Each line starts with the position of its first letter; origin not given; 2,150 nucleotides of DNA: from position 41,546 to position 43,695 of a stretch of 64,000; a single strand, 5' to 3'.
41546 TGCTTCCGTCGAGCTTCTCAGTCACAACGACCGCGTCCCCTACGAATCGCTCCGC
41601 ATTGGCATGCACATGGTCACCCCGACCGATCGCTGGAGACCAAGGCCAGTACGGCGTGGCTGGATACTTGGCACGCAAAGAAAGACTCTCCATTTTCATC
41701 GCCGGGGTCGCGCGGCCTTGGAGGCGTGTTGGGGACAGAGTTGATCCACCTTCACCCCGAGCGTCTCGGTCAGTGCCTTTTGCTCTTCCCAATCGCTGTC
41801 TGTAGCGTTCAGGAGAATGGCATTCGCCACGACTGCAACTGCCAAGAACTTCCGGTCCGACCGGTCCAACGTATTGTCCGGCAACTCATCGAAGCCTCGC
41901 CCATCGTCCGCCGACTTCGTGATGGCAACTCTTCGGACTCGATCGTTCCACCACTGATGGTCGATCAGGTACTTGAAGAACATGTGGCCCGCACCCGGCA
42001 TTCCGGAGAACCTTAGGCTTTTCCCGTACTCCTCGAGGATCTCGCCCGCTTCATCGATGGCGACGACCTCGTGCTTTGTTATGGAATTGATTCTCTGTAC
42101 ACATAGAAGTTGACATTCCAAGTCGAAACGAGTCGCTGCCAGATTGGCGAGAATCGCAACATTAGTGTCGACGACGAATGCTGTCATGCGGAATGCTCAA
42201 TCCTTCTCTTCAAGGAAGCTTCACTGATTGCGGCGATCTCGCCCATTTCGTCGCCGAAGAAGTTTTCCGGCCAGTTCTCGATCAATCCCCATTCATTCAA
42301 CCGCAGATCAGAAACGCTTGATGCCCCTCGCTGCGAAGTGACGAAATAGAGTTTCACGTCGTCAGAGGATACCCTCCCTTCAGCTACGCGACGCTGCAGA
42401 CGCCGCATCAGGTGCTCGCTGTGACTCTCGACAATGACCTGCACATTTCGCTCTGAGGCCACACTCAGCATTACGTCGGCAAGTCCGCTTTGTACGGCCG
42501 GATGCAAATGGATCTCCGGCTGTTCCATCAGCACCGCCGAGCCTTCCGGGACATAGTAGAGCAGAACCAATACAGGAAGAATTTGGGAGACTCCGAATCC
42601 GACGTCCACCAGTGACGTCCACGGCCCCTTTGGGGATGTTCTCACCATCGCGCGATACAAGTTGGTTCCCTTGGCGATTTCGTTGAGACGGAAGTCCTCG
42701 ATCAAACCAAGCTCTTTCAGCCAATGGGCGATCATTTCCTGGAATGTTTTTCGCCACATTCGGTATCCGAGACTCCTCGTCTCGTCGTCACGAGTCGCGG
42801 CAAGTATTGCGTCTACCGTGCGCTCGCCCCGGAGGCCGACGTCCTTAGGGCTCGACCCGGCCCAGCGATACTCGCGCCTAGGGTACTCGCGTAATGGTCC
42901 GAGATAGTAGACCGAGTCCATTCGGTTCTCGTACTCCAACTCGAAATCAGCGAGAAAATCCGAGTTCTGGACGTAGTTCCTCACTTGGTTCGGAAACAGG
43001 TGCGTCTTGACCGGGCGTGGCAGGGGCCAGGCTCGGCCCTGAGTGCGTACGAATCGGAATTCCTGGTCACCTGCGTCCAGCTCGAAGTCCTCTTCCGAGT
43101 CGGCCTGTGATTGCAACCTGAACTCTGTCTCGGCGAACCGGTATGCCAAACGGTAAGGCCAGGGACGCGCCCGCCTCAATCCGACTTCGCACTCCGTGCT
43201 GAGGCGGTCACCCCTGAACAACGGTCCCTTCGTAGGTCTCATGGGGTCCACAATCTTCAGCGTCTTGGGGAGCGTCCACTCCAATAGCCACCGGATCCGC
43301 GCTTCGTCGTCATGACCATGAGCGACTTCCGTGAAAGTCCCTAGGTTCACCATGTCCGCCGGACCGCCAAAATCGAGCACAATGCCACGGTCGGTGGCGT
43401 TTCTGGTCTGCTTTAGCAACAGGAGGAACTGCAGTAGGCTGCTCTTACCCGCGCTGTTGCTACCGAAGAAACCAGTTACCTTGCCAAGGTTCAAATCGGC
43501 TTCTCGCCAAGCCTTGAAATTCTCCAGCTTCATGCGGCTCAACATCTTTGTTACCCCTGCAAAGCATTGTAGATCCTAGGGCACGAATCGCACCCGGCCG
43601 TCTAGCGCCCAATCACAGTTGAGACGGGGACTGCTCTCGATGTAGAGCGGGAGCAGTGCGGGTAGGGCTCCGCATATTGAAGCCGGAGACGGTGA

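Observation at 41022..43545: Translationally coupled ATPase (DUF3696-like) / PIN-like / RNA-ligase operon: candidate undescribed RNA-targeting defence or RNA damage-and-repair module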

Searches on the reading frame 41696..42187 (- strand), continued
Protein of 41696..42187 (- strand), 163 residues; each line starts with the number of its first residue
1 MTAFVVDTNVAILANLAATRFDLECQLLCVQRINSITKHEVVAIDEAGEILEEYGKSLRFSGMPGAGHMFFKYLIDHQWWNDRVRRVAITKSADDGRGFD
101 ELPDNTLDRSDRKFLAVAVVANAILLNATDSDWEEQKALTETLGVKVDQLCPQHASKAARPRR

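Call 66: get_annotated_region(hit=H24, flank=4000)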
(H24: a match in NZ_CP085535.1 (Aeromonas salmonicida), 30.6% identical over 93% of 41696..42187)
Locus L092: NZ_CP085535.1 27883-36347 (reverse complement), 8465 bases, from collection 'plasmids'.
description: Aeromonas salmonicida subsp. salmonicida strain 890054 plasmid pAsa9-like, complete sequence
organism: Aeromonas salmonicida (NCBI taxid 29491)
taxonomy: Bacteria; Pseudomonadota; Gammaproteobacteria; Aeromonadales; Aeromonadaceae; Aeromonas; Aeromonas salmonicida
host: -; source: Brook charr; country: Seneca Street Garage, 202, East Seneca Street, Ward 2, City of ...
typing (MOB-suite, as given by PLSDB): conjugative; replicon rep_cluster_1169; relaxase MOBF; mating-pair formation MPF_F
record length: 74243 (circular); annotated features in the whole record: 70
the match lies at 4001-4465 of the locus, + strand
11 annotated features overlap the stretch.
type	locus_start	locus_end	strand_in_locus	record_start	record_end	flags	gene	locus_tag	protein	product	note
CDS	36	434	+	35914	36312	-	-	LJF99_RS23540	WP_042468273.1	DUF6088 family protein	-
CDS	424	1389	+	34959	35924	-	-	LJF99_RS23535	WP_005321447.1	nucleotidyl transferase AbiEii/AbiGii toxin family protein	-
CDS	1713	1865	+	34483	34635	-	-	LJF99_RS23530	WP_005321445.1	Hok/Gef family protein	-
CDS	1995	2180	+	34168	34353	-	-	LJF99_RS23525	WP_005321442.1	hypothetical protein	-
CDS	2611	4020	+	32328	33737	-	-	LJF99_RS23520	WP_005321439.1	DUF3696 domain-containing protein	-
CDS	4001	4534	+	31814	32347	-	-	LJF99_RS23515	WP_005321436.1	hypothetical protein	-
CDS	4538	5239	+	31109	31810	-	-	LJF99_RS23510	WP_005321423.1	RNA ligase family protein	-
CDS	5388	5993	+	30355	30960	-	-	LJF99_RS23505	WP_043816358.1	recombinase family protein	GO:0006310 - DNA recombination [Evidence IEA]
CDS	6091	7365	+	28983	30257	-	-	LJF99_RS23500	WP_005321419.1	metallophosphoesterase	-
CDS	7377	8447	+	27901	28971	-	-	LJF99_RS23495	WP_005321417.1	GTPase-associated system all-helical protein GASH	-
CDS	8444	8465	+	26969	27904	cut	-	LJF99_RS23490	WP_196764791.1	hypothetical protein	-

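Call 71: search_protein_families(library=padloc, proteins=[L088:2614-4020:+, L088:4001-4534:+, L088:4540-5232:+, L090:2610-3995:+, L090:3992-4501:+, L090:4573-5172:+, L091:2727-3974:+, L091:3971-4498:+, L091:4495-5187:+, L087:4001-4528:+], max_evalue=0.00001)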
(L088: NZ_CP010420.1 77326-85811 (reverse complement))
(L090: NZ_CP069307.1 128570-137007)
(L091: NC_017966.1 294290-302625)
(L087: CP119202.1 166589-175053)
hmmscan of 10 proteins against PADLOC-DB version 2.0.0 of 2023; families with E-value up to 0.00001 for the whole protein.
L088:2614-4020:+ (468 aa): 52 families (the best 25 are shown)
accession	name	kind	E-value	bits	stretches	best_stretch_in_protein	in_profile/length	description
PDLC04148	HEC-03B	-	2.7e-132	440.1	1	1-457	1-455/458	-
PDLC03878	NsnB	-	7.1e-55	185.1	1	1-440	1-336/345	-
PDLC04707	PDC-M55A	-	4.9e-54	181.9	1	2-455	3-418/421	-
PDLC02979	AriA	-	4.3e-24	84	2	282-386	274-373/373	-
PDLC02980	AriA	-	2.2e-15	55.4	1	309-387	232-304/304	-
PDLC02335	AbiLi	-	2.5e-12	44.5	1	1-420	49-262/326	AbiLi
PDLC00077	GajA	-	8e-12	42.5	1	337-388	336-382/616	AAA ATPase domain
PDLC04177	HEC-01A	-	8.5e-12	42.8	1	334-398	296-351/393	-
PDLC04178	HEC-01A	-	2.9e-11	41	1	2-38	9-44/399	-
PDLC00071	GajA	-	3.6e-11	40.6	1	340-388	279-324/588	AAA ATPase domain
PDLC04179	HEC-01A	-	6.3e-11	40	0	1-38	1-37/459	-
PDLC00096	GajA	-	1.3e-10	38.6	1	340-385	294-336/630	AAA ATPase domain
PDLC00063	GajA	-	1.3e-10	38.5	1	337-389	347-403/679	AAA ATPase domain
PDLC00093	GajA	-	2.6e-10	37.6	1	334-388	381-438/736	AAA ATPase domain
PDLC04184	HEC-01A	-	3.6e-10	37.4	1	1-38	1-37/464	-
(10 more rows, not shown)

L088:4001-4534:+ (177 aa): 1 family
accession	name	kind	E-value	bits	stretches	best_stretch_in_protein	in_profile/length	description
PDLC04147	HEC-03A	-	9.2e-28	95.3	1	3-162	2-157/159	-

L088:4540-5232:+ (230 aa): 0 families

L090:2610-3995:+ (461 aa): 39 families (the best 25 are shown)
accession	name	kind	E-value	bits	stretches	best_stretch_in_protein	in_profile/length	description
PDLC04148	HEC-03B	-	4.5e-110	366.8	1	1-457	1-452/458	-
PDLC03878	NsnB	-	5.8e-59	198.6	1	1-444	1-338/345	-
PDLC04707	PDC-M55A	-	1e-54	184.1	1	3-440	4-401/421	-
PDLC02979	AriA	-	1e-22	79.5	2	297-387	287-372/373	-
PDLC02980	AriA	-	1.4e-19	69.2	2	305-388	226-303/304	-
PDLC04178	HEC-01A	-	1.1e-12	45.7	1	3-52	10-58/399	-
PDLC04177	HEC-01A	-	4.1e-12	43.8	0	2-50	5-54/393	-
PDLC04175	HEC-01A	-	5.5e-11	40.1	1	3-61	7-64/363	-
PDLC02335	AbiLi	-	1e-10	39.2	1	1-394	49-245/326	AbiLi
PDLC00093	GajA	-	1.7e-10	38.2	1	339-389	384-437/736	AAA ATPase domain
PDLC00095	GajA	-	2.5e-10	37.6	0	339-388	397-447/752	AAA ATPase domain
PDLC04389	PDC-M07A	-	5.6e-10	36.8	1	3-65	7-68/443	-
PDLC04391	PDC-M07A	-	5.8e-10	36.7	1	1-81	1-79/412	-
PDLC04392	PDC-M07A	-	6.9e-10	36.5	1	1-80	1-79/432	-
PDLC04393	PDC-M07A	-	1e-09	35.9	1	1-53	1-52/435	-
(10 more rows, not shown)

L090:3992-4501:+ (169 aa): 1 family
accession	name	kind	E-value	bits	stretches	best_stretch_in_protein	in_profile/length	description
PDLC04147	HEC-03A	-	1.9e-24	84.5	1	1-149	1-148/159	-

L090:4573-5172:+ (199 aa): 0 families

L091:2727-3974:+ (415 aa): 19 families
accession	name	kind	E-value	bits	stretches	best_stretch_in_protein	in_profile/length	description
PDLC04148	HEC-03B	-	7.1e-61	204.6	1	159-406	208-454/458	-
PDLC04707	PDC-M55A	-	3.8e-42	142.7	1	4-403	5-417/421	-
PDLC03878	NsnB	-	4.3e-34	116.8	1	1-388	1-335/345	-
PDLC02980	AriA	-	5.4e-17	60.7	1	256-336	229-302/304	-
PDLC02979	AriA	-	2.2e-15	55.3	2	260-333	295-370/373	-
PDLC04178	HEC-01A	-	9e-12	42.7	1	3-43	10-49/399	-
PDLC04179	HEC-01A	-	6.4e-10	36.7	0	1-55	1-54/459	-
PDLC04392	PDC-M07A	-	4.1e-08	30.7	1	1-49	1-48/432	-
PDLC04177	HEC-01A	-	4.7e-08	30.5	0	288-341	300-345/393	-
PDLC04175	HEC-01A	-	6.3e-08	30.1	0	12-53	16-56/363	-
PDLC04391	PDC-M07A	-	8.7e-08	29.6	0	1-50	1-49/412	-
PDLC04393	PDC-M07A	-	1.5e-07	28.7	0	1-49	1-48/435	-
PDLC04180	HEC-01A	-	3.1e-07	27.9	0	285-337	276-322/382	-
PDLC04389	PDC-M07A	-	4.5e-07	27.2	0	4-50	8-53/443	-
PDLC04183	HEC-01A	-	1.5e-06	25.6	0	5-55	8-57/402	-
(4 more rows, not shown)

L091:3971-4498:+ (175 aa): 1 family
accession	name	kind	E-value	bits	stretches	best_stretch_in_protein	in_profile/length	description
PDLC04147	HEC-03A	-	1.9e-24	84.6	1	11-167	4-157/159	-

L091:4495-5187:+ (230 aa): 0 families

L087:4001-4528:+ (175 aa): 1 family
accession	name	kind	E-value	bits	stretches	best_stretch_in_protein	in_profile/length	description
PDLC04147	HEC-03A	-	7.6e-26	89.1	1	4-159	3-156/159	-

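Call 72: search_protein_families(library=pfam, proteins=[L088:4001-4534:+, L088:4540-5232:+, L089:4538-5239:+, L090:3992-4501:+, L090:4573-5172:+, L091:3971-4498:+, L091:4495-5187:+, L087:4001-4528:+, L087:4538-5296:+], max_evalue=0.01)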
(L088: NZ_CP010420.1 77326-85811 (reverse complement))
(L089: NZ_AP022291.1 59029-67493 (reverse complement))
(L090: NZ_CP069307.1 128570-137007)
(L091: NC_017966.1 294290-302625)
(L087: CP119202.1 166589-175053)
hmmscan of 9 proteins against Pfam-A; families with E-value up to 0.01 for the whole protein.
L088:4001-4534:+ (177 aa): 0 families

L088:4540-5232:+ (230 aa): 1 family
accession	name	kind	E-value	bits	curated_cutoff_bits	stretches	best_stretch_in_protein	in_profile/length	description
PF09414.15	RNA_ligase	-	9.1e-31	107.7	27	1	39-201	2-170/171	RNA ligase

L089:4538-5239:+ (233 aa): 1 family
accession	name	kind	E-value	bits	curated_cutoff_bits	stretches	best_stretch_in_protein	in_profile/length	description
PF09414.15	RNA_ligase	-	2.2e-33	116.3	27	1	40-203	2-171/171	RNA ligase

L090:3992-4501:+ (169 aa): 0 families

L090:4573-5172:+ (199 aa): 1 family
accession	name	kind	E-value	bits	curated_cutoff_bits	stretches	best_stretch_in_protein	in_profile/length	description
PF09414.15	RNA_ligase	-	1.3e-32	113.7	27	1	15-173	3-171/171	RNA ligase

L091:3971-4498:+ (175 aa): 0 families

L091:4495-5187:+ (230 aa): 1 family
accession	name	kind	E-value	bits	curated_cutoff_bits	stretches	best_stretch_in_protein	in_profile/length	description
PF09414.15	RNA_ligase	-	5.7e-33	114.9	27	1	39-205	2-170/171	RNA ligase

L087:4001-4528:+ (175 aa): 0 families

L087:4538-5296:+ (252 aa): 2 families
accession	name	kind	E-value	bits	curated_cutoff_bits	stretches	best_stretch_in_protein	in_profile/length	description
PF13391.12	HNH_2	-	5.7e-12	45.8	21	1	150-203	1-66/66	HNH endonuclease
PF20280.3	CTD4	-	0.0085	16.1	27.6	0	178-214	3-39/217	C-terminal domain 4 of the ABC-three component (ABC-3C) systems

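Call 81: search_protein_families(library=pfam, alignment_id=A1, max_evalue=1)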
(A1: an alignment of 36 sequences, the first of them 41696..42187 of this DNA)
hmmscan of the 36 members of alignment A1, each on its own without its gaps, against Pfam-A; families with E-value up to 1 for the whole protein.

A. member 1, window:41696-42187:- (163 aa): 0 families

B. families by the number of members that match (of 36 scanned): 18 families
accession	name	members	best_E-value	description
PF13470.12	PIN_3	21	0.0024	PIN domain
PF01850.27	PIN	18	0.00075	PIN domain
PF07516.18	SecA_SW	5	0.015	SecA Wing and Scaffold domain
PF17853.6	GGDEF_2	2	0.0088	GGDEF-like domain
PF18321.7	3HCDH_RFF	2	0.11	3-hydroxybutyryl-CoA dehydrogenase reduced Rossmann-fold domain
PF21515.2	Gp6_2nd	1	0.03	Baseplate wedge protein gp6, domain II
PF18621.7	Rv3651-like_middle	1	0.078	Rv3651-like, middle domain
PF03308.22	MeaB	1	0.085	Methylmalonyl Co-A mutase-associated GTPase MeaB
PF00969.24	MHC_II_beta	1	0.1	Class II histocompatibility antigen, beta domain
PF21316.3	TPPII_GBD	1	0.12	TPPII, galactose-binding domain-like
PF13523.12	Acetyltransf_8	1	0.12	Acetyltransferase (GNAT) domain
PF09477.16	Type_III_YscG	1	0.13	Bacterial type III secretion system chaperone protein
PF10208.15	ARMET_C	1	0.13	ARMET, C-terminal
PF16736.11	sCache_like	1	0.15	Single Cache-like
PF02237.23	BPL_C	1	0.15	Biotin protein ligase C terminal domain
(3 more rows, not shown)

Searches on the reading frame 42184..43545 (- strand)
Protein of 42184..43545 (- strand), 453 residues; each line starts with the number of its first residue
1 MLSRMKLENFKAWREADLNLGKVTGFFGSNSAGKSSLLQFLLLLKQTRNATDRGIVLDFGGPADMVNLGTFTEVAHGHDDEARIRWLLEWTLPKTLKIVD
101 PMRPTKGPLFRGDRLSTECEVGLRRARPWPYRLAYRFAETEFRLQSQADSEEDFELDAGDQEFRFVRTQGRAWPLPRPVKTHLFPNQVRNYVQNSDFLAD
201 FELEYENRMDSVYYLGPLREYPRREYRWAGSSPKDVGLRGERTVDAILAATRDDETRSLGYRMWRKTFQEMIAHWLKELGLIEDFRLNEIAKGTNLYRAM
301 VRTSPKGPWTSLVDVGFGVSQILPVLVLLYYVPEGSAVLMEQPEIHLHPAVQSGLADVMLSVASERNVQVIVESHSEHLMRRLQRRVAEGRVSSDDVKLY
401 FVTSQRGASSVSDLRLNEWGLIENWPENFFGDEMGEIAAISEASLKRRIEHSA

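Call 3: search_protein_families(library=pfam, proteins=[window:42184-43545:-], max_evalue=1)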
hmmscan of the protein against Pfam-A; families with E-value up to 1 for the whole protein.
window:42184-43545:- (453 aa): 8 families
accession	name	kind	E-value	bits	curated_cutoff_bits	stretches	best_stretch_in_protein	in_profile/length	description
PF13175.12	AAA_15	-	7.6e-24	85.4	32.1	2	306-379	292-373/374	AAA ATPase domain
PF13304.12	AAA_21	-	5.8e-20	73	27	2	305-380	228-303/304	AAA domain, putative AbiEii toxin, Type IV TA system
PF12476.13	DUF3696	-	4.4e-09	36.9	22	1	393-438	2-50/52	Protein of unknown function (DUF3696)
PF13476.12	AAA_23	-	3.4e-05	25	27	1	4-43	1-41/201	AAA domain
PF00005.33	ABC_tran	-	0.0029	18.6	25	1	17-47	7-37/137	ABC transporter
PF02463.25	SMC_N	-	0.006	16.5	40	1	1-41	1-44/220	RecF/RecN/SMC N terminal domain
PF11398.14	DUF2813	-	0.021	14.6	21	1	2-48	3-49/372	Protein of unknown function (DUF2813)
PF13555.12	AAA_29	-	0.089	13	27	1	3-43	2-47/61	P-loop containing region of AAA domain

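Call 4: search_protein_families(library=padloc, proteins=[window:42184-43545:-], max_evalue=1)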
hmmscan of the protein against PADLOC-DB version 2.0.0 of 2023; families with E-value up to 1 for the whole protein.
window:42184-43545:- (453 aa): 126 families (the best 25 are shown)
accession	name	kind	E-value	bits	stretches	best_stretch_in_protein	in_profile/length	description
PDLC04148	HEC-03B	-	2.9e-202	670.7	1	1-451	1-455/458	-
PDLC03878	NsnB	-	7.8e-62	208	1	1-431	1-333/345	-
PDLC04707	PDC-M55A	-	4.3e-55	185.4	1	2-448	3-417/421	-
PDLC02979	AriA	-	7.2e-26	89.8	2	306-379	291-372/373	-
PDLC02980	AriA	-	2.6e-20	71.6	2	305-380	228-303/304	-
PDLC04178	HEC-01A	-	1.4e-16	58.5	2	2-47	9-54/399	-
PDLC04180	HEC-01A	-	3.7e-15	54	2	318-381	258-322/382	-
PDLC04391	PDC-M07A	-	1.2e-14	52.1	2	1-50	1-50/412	-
PDLC04175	HEC-01A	-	2.3e-14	51.2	2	2-69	6-73/363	-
PDLC04392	PDC-M07A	-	2.9e-14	50.9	2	1-46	1-46/432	-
PDLC04393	PDC-M07A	-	8.4e-14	49.4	2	1-47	1-47/435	-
PDLC04177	HEC-01A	-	2.9e-12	44.3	2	323-386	285-346/393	-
PDLC02981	AriAB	-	1.8e-11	41.5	2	332-382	328-379/694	-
PDLC00077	GajA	-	3.7e-11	40.3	2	337-382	336-382/616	AAA ATPase domain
PDLC04611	PDC-M38A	-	3.9e-11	41.1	2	1-49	1-50/383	-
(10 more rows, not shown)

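Call 5: search_protein_families(library=ncbifam, proteins=[window:42184-43545:-], max_evalue=1)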
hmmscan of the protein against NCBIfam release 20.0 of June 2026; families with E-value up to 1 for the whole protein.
window:42184-43545:- (453 aa): 17 families
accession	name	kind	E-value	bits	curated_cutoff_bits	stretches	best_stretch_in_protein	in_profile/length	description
NF047739.1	antiphage_MADS3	equivalog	3.6e-10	39.6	420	2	1-96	1-95/427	methylation-associated defense system AAA family ATPase MAD3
TIGR00611.2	recf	equivalog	0.00015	21.1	172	1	2-48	1-48/339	DNA replication/repair protein RecF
NF041760.1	PtuA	equivalog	0.00019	20.5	500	2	2-39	52-90/524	retron Ec78 anti-phage system effector ATPase PtuA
NF041035.1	Rad50_Halo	equivalog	0.00034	19.1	1000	1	2-39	3-41/883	DNA double-strand break repair ATPase Rad50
NF002572.0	PRK02224.1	equivalog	0.0006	18.2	1087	1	2-39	3-41/888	DNA double-strand break repair ATPase Rad50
NF038234.1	retron_eff_Eco8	equivalog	0.002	16.8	250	1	338-415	276-354/679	retron Eco8 family effector endonuclease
TIGR02211.1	LolD_lipo_ex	equivalog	0.011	15.3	307.75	1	334-387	159-212/221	lipoprotein-releasing ABC transporter ATP-binding protein LolD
NF053563.1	Rkd4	equivalog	0.018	13.2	860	1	2-39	3-41/747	arcadin-4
TIGR01526.1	nadR_NMN_Atrans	equivalog_domain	0.036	13.3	341.15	0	253-281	283-311/325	nicotinamide-nucleotide adenylyltransferase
TIGR03873.1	F420-0_ABC_ATP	hypoth_equivalog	0.04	13.2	372.4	1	18-46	24-52/256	putative F420-0 ABC transporter ATP-binding protein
NF040873.1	AztA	equivalog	0.051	13.1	220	1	16-41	13-38/191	zinc ABC transporter ATP-binding protein AztA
NF010068.0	PRK13548.1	equivalog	0.055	12.6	261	1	17-41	27-51/261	heme ABC transporter ATP-binding protein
NF007863.0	PRK10575.1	equivalog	0.12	11.6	433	1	19-57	35-70/265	Fe3+-hydroxamate ABC transporter ATP-binding protein FhuC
NF047565.1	PSM_export_PmtA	equivalog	0.12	11.6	350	1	19-47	25-53/282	phenol-soluble modulin export ABC transporter ATP-binding protein PmtA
TIGR02315.1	ABC_phnC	equivalog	0.14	11.5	266.1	0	17-47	24-54/243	phosphonate ABC transporter ATP-binding protein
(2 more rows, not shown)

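Call 57: search_protein_families(library=phrogs, proteins=[window:42184-43545:-], max_evalue=0.01)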
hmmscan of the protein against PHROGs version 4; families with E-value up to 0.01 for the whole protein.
window:42184-43545:- (453 aa): 9 families
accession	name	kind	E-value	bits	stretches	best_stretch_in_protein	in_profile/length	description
phrog_21420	-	unknown function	7.8e-66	223.9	2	209-450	393-643/654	-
phrog_4747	-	unknown function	5.5e-14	53.1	2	2-46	3-47/610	-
phrog_3940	-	unknown function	6.2e-14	52.7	2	333-408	252-321/537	-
phrog_14430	-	unknown function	2.9e-11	44.2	1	321-412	324-413/444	-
phrog_9802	-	unknown function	1.8e-07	31.5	1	312-382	253-330/438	-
phrog_8323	-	unknown function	1.6e-05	24.7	1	335-383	322-368/623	-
phrog_8066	-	unknown function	0.00011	22.2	1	325-385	374-434/522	-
phrog_7507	-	unknown function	0.00029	21.3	0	317-379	388-449/483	-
phrog_77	-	DNA, RNA and nucleotide metabolism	0.002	17.7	1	2-40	298-339/967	SbcC-like subunit of palindrome specific endonuclease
